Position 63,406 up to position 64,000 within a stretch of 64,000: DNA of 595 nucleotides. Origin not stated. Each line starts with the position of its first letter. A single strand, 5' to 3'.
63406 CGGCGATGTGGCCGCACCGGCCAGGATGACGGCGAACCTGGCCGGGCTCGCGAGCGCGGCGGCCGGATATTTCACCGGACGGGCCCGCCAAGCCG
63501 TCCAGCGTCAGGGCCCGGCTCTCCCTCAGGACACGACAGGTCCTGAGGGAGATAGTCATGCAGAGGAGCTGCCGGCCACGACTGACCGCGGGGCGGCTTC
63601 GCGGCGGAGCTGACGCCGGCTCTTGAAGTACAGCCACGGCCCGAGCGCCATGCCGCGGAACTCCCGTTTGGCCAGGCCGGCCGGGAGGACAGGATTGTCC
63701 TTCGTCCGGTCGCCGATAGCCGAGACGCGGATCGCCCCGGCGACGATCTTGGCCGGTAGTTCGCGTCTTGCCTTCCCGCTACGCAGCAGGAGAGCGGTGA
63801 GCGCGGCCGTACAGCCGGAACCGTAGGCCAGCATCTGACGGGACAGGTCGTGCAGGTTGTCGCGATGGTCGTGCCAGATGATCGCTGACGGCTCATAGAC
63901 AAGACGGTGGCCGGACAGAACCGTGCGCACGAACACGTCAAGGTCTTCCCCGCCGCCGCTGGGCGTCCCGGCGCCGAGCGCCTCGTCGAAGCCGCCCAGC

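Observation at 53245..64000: Glycosyltransferase-rich cluster with a dedicated ACP and LpxL/PatA-type acyltransferase: candidate pathway for an acylated, flippase-exported glycoconjugate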

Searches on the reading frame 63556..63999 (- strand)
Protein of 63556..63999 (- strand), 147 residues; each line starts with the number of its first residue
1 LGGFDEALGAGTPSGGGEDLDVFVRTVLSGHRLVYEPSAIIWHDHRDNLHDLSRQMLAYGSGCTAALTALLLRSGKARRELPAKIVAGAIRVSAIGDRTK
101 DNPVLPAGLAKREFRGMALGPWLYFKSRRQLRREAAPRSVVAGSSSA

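Call 5: search_protein_families(library=pfam, proteins=[window:63556-63999:-], max_evalue=0.01)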
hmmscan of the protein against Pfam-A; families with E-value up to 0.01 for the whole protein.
window:63556-63999:- (147 aa): 0 families

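Call 7: search_protein_families(library=ncbifam, proteins=[window:63556-63999:-], max_evalue=0.01)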
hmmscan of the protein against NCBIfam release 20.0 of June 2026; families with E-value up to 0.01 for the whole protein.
window:63556-63999:- (147 aa): 1 family
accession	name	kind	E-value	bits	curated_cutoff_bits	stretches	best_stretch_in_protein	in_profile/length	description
TIGR03965.1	mycofact_glyco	equivalog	5.7e-13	48.5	280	1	1-67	244-303/467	mycofactocin biosynthesis glycosyltransferase MftF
